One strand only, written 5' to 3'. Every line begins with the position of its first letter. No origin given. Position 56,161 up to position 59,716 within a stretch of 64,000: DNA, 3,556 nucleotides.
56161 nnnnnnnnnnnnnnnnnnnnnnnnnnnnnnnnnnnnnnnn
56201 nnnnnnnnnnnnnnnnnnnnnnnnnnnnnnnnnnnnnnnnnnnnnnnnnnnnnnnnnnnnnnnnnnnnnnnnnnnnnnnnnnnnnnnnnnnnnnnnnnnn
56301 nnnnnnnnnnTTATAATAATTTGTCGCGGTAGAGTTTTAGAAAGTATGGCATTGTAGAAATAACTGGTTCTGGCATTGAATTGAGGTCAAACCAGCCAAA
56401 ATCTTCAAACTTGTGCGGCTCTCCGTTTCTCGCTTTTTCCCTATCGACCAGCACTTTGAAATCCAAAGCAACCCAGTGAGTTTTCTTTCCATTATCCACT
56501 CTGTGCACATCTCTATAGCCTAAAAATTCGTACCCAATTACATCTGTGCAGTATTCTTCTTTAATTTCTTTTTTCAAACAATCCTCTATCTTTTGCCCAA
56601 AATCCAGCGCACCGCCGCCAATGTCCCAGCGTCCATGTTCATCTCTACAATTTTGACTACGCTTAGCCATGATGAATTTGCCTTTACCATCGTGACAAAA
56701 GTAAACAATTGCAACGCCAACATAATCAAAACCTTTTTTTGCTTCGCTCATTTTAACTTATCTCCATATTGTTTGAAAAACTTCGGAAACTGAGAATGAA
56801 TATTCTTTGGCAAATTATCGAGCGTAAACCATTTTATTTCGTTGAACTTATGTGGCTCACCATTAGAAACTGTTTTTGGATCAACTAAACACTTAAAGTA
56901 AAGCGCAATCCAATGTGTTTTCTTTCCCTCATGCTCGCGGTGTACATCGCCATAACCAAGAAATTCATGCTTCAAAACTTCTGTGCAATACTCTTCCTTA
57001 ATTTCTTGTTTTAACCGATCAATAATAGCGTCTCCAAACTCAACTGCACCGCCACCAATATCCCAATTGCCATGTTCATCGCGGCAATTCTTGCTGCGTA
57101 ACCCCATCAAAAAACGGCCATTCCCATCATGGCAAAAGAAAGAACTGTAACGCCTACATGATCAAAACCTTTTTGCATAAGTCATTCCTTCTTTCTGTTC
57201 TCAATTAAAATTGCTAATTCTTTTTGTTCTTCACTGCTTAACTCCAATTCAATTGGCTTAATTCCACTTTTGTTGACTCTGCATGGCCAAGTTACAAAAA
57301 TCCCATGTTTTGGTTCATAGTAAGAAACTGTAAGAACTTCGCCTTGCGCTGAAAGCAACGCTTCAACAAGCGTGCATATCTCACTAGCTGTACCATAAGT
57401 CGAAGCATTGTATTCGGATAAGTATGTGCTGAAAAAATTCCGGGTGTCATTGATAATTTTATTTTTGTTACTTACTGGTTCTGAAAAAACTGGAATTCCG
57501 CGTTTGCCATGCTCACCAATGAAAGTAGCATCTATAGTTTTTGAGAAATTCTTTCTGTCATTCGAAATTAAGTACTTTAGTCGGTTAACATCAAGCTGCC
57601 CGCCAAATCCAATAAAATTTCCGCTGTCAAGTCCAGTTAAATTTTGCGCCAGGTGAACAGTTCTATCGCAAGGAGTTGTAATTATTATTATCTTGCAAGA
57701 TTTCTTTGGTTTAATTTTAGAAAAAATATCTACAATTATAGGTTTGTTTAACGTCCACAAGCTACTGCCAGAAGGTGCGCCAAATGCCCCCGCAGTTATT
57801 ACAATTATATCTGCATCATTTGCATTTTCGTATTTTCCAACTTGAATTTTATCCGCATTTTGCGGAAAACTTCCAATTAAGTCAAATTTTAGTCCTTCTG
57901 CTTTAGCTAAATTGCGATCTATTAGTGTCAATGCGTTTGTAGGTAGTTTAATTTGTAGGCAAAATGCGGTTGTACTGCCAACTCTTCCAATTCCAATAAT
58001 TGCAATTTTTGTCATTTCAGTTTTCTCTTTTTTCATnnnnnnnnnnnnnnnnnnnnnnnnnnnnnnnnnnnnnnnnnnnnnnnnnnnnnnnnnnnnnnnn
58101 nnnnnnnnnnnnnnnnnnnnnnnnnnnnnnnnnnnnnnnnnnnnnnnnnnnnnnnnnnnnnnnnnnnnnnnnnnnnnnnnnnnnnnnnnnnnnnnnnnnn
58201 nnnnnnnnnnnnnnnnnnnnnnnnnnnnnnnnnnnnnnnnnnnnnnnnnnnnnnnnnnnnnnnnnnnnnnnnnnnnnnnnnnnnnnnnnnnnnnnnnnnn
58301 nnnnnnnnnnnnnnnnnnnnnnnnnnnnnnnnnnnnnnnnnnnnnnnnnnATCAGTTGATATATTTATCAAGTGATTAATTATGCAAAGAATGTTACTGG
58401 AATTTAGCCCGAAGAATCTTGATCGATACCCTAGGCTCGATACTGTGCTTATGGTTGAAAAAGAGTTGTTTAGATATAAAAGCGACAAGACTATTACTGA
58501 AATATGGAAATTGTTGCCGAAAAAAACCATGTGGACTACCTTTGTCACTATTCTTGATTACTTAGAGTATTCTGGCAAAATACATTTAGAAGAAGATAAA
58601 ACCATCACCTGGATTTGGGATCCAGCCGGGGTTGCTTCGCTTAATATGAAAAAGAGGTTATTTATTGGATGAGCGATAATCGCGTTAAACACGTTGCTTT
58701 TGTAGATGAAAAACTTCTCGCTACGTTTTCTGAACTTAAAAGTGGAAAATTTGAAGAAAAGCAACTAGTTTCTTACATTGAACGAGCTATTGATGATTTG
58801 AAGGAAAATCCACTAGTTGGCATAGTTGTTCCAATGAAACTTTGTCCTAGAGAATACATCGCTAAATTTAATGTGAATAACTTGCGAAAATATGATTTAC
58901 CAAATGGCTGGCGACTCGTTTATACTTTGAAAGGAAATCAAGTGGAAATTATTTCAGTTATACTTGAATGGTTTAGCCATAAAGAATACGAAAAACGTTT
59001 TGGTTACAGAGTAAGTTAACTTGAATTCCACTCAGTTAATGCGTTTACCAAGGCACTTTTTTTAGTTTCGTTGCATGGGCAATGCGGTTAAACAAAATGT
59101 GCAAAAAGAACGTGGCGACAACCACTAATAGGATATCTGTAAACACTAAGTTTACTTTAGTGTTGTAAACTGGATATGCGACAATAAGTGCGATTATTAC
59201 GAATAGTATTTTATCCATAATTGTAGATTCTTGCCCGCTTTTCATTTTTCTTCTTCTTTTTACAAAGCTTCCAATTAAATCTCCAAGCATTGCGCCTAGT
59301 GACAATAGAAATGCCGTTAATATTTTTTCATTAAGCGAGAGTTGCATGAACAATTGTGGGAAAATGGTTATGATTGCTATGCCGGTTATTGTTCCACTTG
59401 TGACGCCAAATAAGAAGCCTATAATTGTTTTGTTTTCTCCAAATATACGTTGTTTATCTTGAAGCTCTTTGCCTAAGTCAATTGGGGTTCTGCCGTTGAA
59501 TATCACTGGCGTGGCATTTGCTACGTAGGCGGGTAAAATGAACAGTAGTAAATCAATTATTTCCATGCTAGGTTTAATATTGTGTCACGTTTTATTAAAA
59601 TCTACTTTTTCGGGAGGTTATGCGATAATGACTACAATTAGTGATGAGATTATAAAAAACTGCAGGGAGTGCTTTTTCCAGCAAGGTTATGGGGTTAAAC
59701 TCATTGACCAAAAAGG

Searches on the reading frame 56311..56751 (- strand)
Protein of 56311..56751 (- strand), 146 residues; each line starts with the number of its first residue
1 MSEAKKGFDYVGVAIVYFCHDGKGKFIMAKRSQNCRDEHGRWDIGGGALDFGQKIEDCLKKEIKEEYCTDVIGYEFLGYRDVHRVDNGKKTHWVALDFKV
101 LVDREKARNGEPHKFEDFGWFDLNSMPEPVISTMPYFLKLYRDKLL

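Call 36: search_protein_families(library=pfam, proteins=[window:56311-56751:-], max_evalue=0.001)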
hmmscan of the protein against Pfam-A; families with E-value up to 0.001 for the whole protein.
window:56311-56751:- (146 aa): 1 family
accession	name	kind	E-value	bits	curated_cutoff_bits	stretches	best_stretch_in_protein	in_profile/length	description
PF00293.34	NUDIX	-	6e-12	46.2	21.1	1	14-138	5-131/134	NUDIX domain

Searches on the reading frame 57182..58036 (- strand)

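Call 40: search_protein_families(library=pfam, proteins=[window:57182-58036:-], max_evalue=0.0001)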
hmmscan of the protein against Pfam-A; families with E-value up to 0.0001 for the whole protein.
window:57182-58036:- (284 aa): 2 families
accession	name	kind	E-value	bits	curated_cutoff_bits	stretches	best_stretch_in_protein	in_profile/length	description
PF00056.29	Ldh_1_N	-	1.7e-15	57.7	27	1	9-143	1-141/141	lactate/malate dehydrogenase, NAD binding domain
PF02866.23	Ldh_1_C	-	2.6e-09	37.8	22.6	1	147-280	2-162/174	lactate/malate dehydrogenase, alpha/beta C-terminal domain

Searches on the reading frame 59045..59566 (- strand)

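Call 40: search_protein_families(library=pfam, proteins=[window:59045-59566:-], max_evalue=0.0001)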
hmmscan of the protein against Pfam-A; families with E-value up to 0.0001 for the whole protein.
window:59045-59566:- (173 aa): 2 families
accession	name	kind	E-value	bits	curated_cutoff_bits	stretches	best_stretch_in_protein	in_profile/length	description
PF01864.22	CarS-like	-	4.3e-43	147.8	22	1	3-173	5-175/175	CDP-archaeol synthase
PF01148.25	CTP_transf_1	-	3.5e-07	30.8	24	1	45-109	169-231/264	Cytidylyltransferase family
